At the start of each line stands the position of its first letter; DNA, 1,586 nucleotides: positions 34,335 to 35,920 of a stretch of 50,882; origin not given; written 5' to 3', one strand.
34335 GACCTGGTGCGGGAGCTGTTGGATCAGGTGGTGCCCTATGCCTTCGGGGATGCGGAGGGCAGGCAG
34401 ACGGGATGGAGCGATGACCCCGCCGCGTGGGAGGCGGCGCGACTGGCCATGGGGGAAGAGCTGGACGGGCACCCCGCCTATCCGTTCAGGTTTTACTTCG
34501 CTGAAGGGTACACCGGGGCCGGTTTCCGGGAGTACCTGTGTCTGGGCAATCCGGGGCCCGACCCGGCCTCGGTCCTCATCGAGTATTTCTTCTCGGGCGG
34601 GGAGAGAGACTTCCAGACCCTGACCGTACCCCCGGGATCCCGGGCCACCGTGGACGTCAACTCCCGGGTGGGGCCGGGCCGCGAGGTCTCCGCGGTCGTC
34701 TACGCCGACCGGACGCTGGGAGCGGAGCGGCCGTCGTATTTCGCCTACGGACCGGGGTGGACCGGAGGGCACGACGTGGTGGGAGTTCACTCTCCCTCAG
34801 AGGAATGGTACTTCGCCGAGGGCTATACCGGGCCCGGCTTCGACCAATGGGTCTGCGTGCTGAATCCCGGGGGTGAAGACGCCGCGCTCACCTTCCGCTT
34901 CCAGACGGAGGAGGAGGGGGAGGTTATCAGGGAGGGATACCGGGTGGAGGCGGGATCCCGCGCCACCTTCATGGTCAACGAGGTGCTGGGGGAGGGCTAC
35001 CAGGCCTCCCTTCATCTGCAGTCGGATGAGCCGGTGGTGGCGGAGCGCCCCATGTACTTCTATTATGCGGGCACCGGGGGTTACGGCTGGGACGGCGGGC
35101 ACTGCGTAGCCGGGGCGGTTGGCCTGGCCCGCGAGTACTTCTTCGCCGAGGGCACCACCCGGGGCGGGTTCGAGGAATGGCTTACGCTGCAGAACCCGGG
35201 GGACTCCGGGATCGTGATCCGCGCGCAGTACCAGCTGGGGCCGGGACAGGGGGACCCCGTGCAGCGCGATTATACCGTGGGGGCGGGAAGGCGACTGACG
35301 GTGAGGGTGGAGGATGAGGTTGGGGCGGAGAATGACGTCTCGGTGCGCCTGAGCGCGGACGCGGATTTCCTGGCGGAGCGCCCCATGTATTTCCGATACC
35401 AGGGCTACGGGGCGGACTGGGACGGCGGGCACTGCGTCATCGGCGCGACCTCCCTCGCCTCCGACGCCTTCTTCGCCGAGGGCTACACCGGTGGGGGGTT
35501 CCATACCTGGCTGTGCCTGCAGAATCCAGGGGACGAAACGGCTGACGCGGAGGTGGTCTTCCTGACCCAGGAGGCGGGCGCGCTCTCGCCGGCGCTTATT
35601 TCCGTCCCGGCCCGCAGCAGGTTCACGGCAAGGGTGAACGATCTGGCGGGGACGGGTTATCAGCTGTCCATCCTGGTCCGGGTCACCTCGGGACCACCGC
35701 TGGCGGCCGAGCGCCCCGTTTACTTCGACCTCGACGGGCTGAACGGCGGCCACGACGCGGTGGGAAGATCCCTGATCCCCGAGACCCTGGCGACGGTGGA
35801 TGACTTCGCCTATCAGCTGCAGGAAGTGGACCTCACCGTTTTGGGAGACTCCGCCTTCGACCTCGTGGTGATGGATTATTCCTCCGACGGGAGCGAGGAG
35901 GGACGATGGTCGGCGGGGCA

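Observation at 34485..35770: The cassette moves as a unit: repeat n of one gene matches repeat n of another better than its own neighbours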

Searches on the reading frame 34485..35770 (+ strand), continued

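Call 77: fold_search(model_id=the predicted structure, library=viral)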
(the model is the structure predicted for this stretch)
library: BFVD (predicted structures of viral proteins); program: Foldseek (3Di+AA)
matches with E <= 10: 1685; with E <= 0.001: 165
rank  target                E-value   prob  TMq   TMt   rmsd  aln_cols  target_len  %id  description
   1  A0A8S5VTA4            7.1e-11  0.66  0.12  0.06  42.7       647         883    6  (no name in the UniProt tables at hand)
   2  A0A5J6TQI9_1          1.2e-08  0.80  0.14  0.09  29.4       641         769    9  (no name in the UniProt tables at hand)
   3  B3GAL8                1.8e-08  0.35  0.12  0.07  54.6       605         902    9  AMDV3_2 [uncultured virus]
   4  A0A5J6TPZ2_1          4.4e-08  0.66  0.14  0.08  29.5       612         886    8  (no name in the UniProt tables at hand)
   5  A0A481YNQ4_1          6.9e-08  0.66  0.14  0.06  28.2       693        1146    5  Collagen triple helix repeat protein [Pithovirus LCDPAC02]
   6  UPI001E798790         1.0e-07  0.60  0.14  0.10  27.8       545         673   12  (no name look-up for this kind of identifier)
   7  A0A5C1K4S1            1.3e-07  0.30  0.12  0.08  38.8       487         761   10  (no name in the UniProt tables at hand)
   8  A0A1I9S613            1.7e-07  0.12  0.09  0.09  42.4       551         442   11  (no name in the UniProt tables at hand)
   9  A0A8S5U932            2.0e-07  0.44  0.14  0.06  25.2       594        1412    7  Minor structural protein putative tail fiber [Herelleviridae sp. cti3G1]
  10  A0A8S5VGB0            3.1e-07  0.30  0.12  0.10  42.9       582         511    8  Uncharacterized protein [Myoviridae sp. ctkfK18]
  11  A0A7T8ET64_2          3.7e-07  0.33  0.14  0.06  44.1       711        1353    9  (no name in the UniProt tables at hand)
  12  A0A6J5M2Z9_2          5.3e-07  0.57  0.15  0.08  52.4       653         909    8  Fibronectin type III [uncultured Caudovirales phage]
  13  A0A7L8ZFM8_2          5.3e-07  0.28  0.13  0.06  36.9       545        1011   10  (no name in the UniProt tables at hand)
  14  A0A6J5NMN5            5.3e-07  0.23  0.12  0.08  42.7       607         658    7  CUB domain [uncultured Caudovirales phage]
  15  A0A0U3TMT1            6.7e-07  0.51  0.16  0.11  25.5       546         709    9  Minor tail protein [Arthrobacter phage SorJuana]
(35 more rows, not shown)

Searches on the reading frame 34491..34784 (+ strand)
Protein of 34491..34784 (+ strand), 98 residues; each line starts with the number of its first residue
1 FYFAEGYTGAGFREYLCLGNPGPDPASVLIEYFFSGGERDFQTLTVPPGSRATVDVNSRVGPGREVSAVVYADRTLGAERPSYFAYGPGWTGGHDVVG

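Call 31: search_solved_structures(query=A2, max_evalue=10, show_alignments=3)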
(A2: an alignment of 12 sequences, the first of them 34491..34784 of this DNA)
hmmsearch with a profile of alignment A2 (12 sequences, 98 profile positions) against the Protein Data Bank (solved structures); distinct sequences matched with E-value up to 10: 12.
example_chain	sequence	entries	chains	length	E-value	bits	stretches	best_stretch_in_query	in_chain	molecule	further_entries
1nc7_A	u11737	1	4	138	0.00075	23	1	1-77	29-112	hypothetical protein TM1070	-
2ii7_A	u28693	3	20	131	0.0091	19.5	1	13-78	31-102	Anabaena sensory rhodopsin transducer protein | Sensory rhodopsin transducer protein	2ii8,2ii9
2iia_A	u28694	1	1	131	0.0092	19.5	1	13-78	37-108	Sensory rhodopsin transducer protein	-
31mr_B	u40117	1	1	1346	0.037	17.5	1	36-85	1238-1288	Cell envelope proteinase A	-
6vjb_A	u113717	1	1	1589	0.044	17.3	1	36-85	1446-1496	Putative cell envelope proteinase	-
7edd_A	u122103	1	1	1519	0.12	15.9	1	36-85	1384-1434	C5a peptidase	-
5xya_A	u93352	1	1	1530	0.14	15.7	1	36-85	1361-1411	Chemokine protease C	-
5xxz_A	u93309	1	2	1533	0.14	15.7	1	36-85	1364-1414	Chemokine protease C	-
5xyr_A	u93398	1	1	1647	0.14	15.7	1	36-85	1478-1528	Chemokine protease C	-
3ftt_A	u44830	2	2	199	0.94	13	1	3-96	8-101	Putative acetyltransferase SACOL2570 | Galactoside O-acetyltransferase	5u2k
3v4e_A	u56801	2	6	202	0.99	13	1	3-96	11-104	Galactoside O-acetyltransferase | Putative acetyltransferase SACOL2570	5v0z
1g0d_A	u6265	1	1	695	1.4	12.5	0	23-69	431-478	PROTEIN-GLUTAMINE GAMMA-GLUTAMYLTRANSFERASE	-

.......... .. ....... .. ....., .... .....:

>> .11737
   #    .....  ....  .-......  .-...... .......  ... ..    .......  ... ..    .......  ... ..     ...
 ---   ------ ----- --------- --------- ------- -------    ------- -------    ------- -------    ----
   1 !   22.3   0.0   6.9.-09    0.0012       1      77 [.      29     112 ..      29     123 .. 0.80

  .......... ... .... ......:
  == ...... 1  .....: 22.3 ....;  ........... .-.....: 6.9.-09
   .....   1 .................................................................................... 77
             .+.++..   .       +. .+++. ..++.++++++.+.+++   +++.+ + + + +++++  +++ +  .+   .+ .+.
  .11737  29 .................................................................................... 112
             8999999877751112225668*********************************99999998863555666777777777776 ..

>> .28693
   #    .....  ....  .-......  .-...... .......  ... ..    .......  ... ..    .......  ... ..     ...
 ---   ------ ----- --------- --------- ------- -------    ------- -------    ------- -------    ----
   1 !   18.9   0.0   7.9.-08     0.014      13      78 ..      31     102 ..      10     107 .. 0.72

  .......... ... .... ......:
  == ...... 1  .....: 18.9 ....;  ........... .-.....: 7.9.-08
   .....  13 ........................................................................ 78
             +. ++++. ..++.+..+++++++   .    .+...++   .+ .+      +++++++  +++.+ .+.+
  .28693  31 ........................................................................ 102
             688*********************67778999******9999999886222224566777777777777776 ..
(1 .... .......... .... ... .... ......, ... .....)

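Call 35: search_protein_representatives(alignment_id=A2)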
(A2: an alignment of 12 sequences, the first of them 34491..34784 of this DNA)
Query: 12 sequences, 98 profile positions. Proteins with E-value up to 0.001 (for the whole library): 7912; up to 1e-10: 5587; up to 1e-30: 3393. The best 150 are listed.
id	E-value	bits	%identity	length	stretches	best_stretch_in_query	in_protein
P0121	1.4e-202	673.1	-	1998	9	2-98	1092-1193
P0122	2.8e-186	620.8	-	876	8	1-98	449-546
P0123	1.3e-184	615.5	-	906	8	1-98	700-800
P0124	4.6e-179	597.7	-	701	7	1-98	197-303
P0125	6.0e-177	590.9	-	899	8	1-98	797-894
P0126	2.4e-171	572.9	-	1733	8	1-98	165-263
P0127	5.4e-169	565.4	-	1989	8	2-97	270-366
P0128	1.1e-149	503.5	-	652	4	2-98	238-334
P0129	7.4e-148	497.6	-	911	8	1-98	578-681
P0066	1.8e-147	496.4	-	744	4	1-98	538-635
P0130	1.5e-146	493.4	-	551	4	1-98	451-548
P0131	2.0e-146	493.0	-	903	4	1-98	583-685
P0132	9.4e-145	487.7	-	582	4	1-98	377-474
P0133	4.3e-144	485.5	-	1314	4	1-98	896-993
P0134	3.2e-143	482.8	-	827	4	1-98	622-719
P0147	4.3e-139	469.5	-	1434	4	1-98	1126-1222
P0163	1.0e-135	458.7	-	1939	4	1-98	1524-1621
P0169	3.5e-135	457.0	-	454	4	1-98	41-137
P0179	1.0e-133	452.3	-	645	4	1-98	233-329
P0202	1.3e-130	442.3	-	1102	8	1-98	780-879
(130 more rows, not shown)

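Call 69: list_cluster_members(proteins=[P0133, P0147, P0128, P0169, P0179, P0122, P0126, P0094, P0066, P0284])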
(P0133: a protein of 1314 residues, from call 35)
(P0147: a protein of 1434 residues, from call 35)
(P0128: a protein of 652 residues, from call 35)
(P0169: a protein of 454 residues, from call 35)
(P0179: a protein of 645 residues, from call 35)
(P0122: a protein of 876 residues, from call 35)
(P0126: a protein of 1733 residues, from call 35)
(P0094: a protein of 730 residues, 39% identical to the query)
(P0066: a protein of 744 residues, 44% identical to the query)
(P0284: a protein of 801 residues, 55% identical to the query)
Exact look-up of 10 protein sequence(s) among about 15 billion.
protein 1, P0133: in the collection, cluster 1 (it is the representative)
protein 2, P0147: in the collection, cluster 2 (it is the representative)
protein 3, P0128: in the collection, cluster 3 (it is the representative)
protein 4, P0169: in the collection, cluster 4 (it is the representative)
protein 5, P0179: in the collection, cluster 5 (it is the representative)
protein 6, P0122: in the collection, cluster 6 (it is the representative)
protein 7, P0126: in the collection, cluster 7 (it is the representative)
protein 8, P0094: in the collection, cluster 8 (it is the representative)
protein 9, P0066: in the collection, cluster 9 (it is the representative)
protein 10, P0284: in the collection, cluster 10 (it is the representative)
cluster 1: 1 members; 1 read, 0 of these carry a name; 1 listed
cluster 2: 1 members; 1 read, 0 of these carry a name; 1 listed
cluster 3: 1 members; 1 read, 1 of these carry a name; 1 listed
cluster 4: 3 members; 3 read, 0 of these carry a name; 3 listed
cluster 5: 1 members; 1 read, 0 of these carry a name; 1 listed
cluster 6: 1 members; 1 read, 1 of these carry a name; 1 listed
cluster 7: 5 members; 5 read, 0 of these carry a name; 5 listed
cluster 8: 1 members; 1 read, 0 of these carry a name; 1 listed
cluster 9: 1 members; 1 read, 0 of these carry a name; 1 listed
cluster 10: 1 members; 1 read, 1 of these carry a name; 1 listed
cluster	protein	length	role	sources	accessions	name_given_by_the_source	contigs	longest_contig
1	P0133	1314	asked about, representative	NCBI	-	-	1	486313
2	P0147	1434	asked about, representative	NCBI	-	-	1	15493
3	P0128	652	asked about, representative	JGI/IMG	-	hypothetical protein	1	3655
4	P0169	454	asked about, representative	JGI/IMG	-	-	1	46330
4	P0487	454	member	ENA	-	-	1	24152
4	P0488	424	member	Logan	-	-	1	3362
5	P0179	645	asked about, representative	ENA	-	-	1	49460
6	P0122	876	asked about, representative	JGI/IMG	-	hypothetical protein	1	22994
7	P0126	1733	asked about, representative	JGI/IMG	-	-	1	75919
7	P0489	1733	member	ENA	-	-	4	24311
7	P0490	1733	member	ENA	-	-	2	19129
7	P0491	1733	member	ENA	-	-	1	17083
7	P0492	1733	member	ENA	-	-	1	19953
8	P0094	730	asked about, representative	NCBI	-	-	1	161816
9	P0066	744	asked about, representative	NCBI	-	-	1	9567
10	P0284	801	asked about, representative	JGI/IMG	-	hypothetical protein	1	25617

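Call 74: search_protein_families(library=pfam, proteins=[P0133, P0147, P0126, P0122, P0202, P0163], max_evalue=0.00001)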
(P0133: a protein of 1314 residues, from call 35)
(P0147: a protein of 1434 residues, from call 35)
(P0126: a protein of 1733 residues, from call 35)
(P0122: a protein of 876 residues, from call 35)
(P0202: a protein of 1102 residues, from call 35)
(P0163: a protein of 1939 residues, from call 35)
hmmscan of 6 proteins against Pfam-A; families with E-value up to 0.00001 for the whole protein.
P0133 (1314 aa): 1 family
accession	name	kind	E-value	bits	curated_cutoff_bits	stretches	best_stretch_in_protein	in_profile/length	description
PF10261.15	FIT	-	3.7e-06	27.1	21.4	0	1087-1099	119-131/240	Fat storage-inducing transmembrane protein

P0147 (1434 aa): 3 families
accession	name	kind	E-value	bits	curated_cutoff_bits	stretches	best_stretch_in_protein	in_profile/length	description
PF07495.19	Y_Y_Y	-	4.8e-35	119.7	26.6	3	857-917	4-64/65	Y_Y_Y domain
PF18986.5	DUF5719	-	3.4e-20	72.8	26.2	1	1121-1307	48-239/319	Family of unknown function (DUF5719)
PF14545.12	DBB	-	4.9e-06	26.9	22.2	0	1047-1105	25-83/139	Dof, BCAP, and BANK (DBB) motif,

P0126 (1733 aa): 4 families
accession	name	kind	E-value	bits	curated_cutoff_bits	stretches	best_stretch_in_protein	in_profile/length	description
PF01833.30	TIG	-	4e-77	254.7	20.9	6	808-886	1-82/84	IPT/TIG domain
PF18986.5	DUF5719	-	6.8e-37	127.7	26.2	1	161-350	49-239/319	Family of unknown function (DUF5719)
PF07100.16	ASRT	-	1.2e-10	41.8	25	0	1539-1598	30-96/119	Anabaena sensory rhodopsin transducer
PF24053.1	DUF7356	-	9.5e-07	29.2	27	0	283-327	36-78/105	Domain of unknown function (DUF7356)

P0122 (876 aa): 2 families
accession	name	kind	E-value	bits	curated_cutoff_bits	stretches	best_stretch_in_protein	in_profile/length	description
PF18986.5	DUF5719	-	6.9e-32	111.3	26.2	1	449-633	53-239/319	Family of unknown function (DUF5719)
PF07100.16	ASRT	-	2.1e-14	53.9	25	0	789-855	28-99/119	Anabaena sensory rhodopsin transducer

P0202 (1102 aa): 4 families
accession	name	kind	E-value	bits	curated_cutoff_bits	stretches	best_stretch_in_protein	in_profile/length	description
PF18986.5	DUF5719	-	5.1e-23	82.1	26.2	1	9-274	56-318/319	Family of unknown function (DUF5719)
PF17992.7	Agarase_CBM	-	2.5e-11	43.9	26.3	0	876-946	40-107/178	Agarase CBM like domain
PF15780.11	ASH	-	1.7e-08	35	27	0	888-958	15-88/98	Abnormal spindle-like microcephaly-assoc'd, ASPM-SPD-2-Hydin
PF07100.16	ASRT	-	1.2e-07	32.1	25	0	323-379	2-64/119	Anabaena sensory rhodopsin transducer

P0163 (1939 aa): 9 families
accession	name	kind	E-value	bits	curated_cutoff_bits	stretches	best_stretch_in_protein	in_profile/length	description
PF13620.12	CarboxypepD_reg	-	1.7e-88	291.5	32.3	10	554-611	1-56/82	Carboxypeptidase regulatory-like domain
PF13715.12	CarbopepD_reg_2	-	8.1e-50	167.3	32.2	1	555-612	1-53/88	CarboxypepD_reg-like domain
PF17210.9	SdrD_B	-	2.3e-49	166.7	29.7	2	564-619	20-73/112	SdrD B-like domain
PF11974.14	bMG3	-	1.3e-20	73.7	34.9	0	165-206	19-59/103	Bacterial alpha-2-macroglobulin MG3 domain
PF17802.7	SpaA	-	3.6e-12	46.7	23.1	0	554-608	2-57/91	Prealbumin-like fold domain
PF18986.5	DUF5719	-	6.9e-12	45.6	26.2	1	1522-1677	51-212/319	Family of unknown function (DUF5719)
PF22902.2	NOMO1-like_9th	-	9.9e-09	35.3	27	0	665-704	11-51/75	BOS complex subunit NOMO1-like, beta sandwich domain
PF01105.29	EMP24_GP25L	-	4.5e-08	33.8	25.9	0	471-515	39-84/182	emp24/gp25L/p24 family/GOLD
PF01060.29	TTR-52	-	3.4e-06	28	24.9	0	565-598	8-44/79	Transthyretin-like family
